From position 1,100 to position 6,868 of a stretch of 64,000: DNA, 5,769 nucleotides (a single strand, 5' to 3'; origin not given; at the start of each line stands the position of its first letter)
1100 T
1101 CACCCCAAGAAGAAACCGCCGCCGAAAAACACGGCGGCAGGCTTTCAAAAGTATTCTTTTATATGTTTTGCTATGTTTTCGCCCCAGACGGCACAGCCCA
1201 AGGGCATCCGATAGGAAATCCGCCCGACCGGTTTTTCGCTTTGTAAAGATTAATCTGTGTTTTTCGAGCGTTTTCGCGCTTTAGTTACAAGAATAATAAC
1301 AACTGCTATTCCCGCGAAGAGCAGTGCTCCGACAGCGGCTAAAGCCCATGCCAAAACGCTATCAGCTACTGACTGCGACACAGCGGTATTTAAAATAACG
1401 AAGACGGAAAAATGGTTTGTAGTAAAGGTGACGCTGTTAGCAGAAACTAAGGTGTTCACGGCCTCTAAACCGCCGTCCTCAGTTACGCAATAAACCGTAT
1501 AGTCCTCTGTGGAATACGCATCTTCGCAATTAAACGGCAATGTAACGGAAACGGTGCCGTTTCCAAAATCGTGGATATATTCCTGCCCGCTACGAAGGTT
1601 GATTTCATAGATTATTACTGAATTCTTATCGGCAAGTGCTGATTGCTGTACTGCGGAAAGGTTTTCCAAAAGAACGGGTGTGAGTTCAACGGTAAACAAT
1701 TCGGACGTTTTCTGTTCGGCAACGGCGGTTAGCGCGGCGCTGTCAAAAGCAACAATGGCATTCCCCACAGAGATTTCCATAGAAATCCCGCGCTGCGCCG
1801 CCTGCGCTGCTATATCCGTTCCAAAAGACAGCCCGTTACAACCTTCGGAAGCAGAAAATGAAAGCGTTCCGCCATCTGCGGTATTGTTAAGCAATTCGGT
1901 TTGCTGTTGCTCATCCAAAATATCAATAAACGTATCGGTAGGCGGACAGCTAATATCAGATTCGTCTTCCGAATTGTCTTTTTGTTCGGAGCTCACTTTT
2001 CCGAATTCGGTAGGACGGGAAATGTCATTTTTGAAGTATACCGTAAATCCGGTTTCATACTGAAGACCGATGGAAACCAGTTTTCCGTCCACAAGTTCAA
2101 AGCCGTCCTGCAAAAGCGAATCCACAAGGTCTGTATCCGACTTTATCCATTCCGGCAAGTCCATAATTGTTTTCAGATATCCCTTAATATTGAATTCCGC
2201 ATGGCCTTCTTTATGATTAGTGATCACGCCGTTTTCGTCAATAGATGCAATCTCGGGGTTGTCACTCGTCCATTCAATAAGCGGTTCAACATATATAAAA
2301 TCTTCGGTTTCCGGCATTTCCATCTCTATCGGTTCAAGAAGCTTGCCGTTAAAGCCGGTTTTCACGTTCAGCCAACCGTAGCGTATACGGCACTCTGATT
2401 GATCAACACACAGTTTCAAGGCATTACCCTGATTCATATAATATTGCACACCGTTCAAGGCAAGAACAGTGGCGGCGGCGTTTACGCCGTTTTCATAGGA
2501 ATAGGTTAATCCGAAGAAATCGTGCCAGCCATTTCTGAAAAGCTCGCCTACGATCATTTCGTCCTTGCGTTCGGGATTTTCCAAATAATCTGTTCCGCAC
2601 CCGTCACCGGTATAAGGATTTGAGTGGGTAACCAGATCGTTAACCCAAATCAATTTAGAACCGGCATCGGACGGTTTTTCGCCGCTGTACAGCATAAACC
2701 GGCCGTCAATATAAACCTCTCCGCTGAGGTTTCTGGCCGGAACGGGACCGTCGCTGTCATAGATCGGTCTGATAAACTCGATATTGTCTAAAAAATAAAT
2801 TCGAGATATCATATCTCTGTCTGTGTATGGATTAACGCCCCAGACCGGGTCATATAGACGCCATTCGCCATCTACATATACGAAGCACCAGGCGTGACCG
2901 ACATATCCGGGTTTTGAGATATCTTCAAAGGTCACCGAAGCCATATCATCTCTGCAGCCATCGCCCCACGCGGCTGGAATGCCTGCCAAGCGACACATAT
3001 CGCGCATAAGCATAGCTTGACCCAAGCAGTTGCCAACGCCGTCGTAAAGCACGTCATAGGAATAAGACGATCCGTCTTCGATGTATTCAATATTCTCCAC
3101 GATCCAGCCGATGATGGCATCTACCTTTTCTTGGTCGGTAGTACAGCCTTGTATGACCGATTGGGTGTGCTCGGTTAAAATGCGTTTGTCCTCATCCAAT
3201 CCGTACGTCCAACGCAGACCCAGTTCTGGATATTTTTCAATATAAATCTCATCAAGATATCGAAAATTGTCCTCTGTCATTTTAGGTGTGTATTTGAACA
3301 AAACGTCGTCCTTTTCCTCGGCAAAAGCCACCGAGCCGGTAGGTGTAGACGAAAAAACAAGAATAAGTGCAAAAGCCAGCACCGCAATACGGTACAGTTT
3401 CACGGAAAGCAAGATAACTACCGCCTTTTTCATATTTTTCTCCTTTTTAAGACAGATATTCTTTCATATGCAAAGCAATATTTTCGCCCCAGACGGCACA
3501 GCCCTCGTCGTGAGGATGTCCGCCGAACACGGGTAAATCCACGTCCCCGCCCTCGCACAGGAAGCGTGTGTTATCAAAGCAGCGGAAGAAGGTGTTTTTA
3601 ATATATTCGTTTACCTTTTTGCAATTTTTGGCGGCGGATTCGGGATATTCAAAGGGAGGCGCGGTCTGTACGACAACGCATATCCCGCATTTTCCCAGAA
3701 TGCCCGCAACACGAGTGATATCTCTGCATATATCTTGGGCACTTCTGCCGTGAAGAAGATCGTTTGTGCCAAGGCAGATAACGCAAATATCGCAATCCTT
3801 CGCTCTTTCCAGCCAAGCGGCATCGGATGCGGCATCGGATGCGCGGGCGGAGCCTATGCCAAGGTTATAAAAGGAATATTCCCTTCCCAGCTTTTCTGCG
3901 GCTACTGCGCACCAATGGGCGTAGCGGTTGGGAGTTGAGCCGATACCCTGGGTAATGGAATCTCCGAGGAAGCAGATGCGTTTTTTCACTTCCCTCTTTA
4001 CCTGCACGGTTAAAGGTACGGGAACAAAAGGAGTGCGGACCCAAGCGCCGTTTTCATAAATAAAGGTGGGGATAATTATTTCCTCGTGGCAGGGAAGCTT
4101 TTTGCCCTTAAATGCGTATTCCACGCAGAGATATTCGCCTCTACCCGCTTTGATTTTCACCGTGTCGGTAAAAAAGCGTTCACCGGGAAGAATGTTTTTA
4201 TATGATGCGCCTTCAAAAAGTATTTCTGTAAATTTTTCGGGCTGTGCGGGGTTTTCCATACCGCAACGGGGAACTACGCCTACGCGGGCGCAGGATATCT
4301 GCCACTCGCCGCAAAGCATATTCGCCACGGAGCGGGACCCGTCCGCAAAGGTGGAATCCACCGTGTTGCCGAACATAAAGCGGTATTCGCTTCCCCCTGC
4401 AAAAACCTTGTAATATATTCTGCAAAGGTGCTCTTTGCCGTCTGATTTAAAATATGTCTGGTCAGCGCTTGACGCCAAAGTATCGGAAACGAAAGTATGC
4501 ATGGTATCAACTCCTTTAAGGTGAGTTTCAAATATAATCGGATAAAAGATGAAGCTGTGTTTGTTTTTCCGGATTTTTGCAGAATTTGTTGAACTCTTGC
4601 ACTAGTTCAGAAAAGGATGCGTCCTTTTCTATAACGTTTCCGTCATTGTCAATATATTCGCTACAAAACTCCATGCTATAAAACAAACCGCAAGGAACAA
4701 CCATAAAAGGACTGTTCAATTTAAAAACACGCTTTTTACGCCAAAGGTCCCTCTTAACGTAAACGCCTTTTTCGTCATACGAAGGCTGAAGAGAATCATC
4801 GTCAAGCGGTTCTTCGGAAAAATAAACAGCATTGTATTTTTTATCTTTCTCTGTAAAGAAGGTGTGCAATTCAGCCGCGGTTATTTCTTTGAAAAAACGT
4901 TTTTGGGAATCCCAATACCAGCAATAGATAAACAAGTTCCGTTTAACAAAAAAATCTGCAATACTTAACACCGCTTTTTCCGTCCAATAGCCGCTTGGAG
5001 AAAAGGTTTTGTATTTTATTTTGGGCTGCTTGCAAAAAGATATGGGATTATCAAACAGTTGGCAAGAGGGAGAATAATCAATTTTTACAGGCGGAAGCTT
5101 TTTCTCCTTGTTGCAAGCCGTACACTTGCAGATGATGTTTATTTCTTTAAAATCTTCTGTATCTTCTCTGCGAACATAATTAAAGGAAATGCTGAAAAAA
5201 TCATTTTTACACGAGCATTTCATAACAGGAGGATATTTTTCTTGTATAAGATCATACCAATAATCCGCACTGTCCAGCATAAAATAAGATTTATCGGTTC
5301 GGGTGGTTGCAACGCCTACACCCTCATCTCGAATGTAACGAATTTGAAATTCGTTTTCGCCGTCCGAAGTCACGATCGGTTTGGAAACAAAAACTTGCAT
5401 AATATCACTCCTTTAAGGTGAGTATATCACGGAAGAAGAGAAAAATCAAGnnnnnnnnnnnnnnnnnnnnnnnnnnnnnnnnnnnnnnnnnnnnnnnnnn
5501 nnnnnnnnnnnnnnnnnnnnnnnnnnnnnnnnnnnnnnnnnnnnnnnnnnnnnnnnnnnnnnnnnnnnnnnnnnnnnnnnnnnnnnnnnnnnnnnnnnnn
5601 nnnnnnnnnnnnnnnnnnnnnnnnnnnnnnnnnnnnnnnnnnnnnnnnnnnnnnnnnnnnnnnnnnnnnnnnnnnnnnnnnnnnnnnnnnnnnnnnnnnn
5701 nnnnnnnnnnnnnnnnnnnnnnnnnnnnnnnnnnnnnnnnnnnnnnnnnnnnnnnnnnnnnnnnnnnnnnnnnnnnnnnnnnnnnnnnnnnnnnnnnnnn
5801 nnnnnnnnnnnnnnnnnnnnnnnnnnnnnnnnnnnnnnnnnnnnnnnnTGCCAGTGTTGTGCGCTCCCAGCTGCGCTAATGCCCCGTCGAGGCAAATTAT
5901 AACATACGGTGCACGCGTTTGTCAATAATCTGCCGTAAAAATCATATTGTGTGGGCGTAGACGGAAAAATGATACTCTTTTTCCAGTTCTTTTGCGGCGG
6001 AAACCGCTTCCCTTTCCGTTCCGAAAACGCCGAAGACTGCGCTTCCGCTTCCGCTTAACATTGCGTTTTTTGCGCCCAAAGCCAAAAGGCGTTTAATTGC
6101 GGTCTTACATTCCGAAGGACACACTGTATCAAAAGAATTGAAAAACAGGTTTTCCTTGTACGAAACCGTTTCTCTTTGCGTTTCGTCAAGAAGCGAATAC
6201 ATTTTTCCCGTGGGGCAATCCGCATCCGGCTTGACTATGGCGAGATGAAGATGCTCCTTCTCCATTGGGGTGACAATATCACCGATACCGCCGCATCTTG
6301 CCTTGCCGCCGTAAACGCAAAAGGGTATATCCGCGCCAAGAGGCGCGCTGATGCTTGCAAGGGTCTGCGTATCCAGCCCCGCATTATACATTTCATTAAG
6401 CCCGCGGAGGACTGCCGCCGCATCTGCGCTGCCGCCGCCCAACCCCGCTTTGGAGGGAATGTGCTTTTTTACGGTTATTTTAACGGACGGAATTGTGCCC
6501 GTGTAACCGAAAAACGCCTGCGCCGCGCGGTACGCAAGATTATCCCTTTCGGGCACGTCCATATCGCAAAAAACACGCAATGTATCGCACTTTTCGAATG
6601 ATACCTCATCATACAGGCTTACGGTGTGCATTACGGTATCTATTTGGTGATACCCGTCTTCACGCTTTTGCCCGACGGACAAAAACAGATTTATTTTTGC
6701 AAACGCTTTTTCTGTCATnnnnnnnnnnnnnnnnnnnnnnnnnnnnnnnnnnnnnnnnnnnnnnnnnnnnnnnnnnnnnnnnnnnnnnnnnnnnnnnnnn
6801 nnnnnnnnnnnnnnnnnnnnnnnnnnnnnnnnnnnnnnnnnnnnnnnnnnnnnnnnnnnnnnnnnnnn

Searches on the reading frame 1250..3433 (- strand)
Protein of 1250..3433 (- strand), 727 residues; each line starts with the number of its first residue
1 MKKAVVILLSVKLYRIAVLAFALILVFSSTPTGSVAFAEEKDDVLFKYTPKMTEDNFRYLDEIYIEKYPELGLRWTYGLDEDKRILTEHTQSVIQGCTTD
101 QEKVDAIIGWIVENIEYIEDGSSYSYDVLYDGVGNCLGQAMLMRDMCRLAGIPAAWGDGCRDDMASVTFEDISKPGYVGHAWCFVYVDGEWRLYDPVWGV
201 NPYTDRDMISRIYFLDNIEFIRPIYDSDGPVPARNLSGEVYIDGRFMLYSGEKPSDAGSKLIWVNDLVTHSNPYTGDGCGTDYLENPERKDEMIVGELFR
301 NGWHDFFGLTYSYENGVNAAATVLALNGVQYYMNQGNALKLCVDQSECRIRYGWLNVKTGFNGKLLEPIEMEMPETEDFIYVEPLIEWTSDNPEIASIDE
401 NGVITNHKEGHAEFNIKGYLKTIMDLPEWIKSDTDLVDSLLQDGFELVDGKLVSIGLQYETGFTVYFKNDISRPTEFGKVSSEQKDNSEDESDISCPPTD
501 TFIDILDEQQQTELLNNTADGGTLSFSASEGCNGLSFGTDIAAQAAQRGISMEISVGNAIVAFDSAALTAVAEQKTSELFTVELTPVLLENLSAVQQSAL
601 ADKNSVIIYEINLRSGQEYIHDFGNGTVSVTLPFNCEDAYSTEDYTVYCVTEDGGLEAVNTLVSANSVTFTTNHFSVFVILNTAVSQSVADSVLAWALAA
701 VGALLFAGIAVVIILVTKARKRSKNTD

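Call 54: search_protein_families(library=pfam, proteins=[window:1250-3433:-], max_evalue=0.00001)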
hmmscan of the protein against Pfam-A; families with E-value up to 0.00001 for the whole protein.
window:1250-3433:- (727 aa): 1 family
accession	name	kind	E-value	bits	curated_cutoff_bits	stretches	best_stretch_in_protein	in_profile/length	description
PF01841.26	Transglut_core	-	4.2e-15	56.4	23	1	90-196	4-108/108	Transglutaminase-like superfamily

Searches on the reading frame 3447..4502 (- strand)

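Call 54: search_protein_families(library=pfam, proteins=[window:3447-4502:-], max_evalue=0.00001)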
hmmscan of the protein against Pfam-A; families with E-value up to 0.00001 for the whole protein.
window:3447-4502:- (351 aa): 2 families
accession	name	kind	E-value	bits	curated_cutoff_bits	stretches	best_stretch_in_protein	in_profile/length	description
PF13472.12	Lipase_GDSL_2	-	8.2e-16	59.4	32.9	1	178-303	1-137/178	GDSL-like Lipase/Acylhydrolase family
PF00657.28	Lipase_GDSL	-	2.3e-07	31.6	23.6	1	176-256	1-97/208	GDSL-like Lipase/Acylhydrolase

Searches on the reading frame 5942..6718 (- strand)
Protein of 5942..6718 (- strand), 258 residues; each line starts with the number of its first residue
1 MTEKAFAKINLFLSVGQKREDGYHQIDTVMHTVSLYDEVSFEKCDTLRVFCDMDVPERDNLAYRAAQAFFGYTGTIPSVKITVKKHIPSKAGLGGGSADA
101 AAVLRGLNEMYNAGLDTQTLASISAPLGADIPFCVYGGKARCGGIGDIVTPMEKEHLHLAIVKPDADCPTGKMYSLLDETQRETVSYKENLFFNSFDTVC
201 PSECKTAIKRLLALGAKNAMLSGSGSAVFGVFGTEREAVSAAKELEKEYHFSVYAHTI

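Call 54: search_protein_families(library=pfam, proteins=[window:5942-6718:-], max_evalue=0.00001)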
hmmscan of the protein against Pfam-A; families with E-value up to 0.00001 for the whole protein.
window:5942-6718:- (258 aa): 2 families
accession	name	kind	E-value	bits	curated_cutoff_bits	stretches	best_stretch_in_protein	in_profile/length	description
PF00288.32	GHMP_kinases_N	-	6.5e-19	68.4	22.3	1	60-138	1-87/87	GHMP kinases N terminal domain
PF08544.19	GHMP_kinases_C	-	1.3e-07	32.4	21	1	198-249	30-83/85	GHMP kinases C terminal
